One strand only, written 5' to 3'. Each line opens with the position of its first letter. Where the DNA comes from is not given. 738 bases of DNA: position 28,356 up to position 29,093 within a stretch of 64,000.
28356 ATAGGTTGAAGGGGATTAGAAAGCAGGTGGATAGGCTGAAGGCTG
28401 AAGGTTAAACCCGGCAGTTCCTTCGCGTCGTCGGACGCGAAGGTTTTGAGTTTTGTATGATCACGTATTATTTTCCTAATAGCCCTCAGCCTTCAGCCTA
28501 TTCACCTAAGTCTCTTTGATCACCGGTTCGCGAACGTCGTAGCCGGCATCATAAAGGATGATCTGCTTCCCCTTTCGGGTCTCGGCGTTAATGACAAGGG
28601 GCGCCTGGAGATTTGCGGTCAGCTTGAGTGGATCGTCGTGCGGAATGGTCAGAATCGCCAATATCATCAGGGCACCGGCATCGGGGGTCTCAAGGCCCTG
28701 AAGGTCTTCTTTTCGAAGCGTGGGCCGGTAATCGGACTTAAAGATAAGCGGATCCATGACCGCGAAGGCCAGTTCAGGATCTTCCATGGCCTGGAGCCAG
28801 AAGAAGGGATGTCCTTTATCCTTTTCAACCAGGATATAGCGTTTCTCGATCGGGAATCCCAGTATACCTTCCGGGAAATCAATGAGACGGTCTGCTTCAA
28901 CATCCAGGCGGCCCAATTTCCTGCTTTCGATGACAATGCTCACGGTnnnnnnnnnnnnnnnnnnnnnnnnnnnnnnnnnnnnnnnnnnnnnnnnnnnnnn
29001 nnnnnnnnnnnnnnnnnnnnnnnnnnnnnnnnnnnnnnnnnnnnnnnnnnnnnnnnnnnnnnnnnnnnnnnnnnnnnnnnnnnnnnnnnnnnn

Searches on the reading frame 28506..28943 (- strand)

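Call 11: search_protein_families(library=ncbifam, proteins=[window:28506-28943:-], max_evalue=0.01)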
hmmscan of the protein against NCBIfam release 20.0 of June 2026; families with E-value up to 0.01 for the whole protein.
window:28506-28943:- (145 aa): 7 families
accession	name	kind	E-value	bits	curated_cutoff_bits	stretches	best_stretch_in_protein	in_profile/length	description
NF009793.2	PRK13285.1-1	equivalog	4.3e-39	133.2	130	1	11-141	1-131/132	flagellar assembly protein FliW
NF009798.0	PRK13285.2-1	equivalog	7.1e-37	126.6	208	1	4-144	2-142/159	flagellar assembly protein FliW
NF009801.0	PRK13285.2-4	equivalog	1.3e-34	118.9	223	1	5-143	3-139/152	flagellar assembly protein FliW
NF009800.0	PRK13285.2-3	equivalog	2.7e-32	111.7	226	1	5-144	3-140/149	flagellar assembly protein FliW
NF009799.0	PRK13285.2-2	equivalog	1.1e-31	109.6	165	1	9-143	7-139/150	flagellar assembly protein FliW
NF009792.0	PRK13284.1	equivalog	1.5e-22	80.1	171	1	5-134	3-137/146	flagellar assembly protein FliW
NF009790.1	PRK13282.1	equivalog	3.9e-06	27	135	1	27-135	9-113/128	flagellar assembly protein FliW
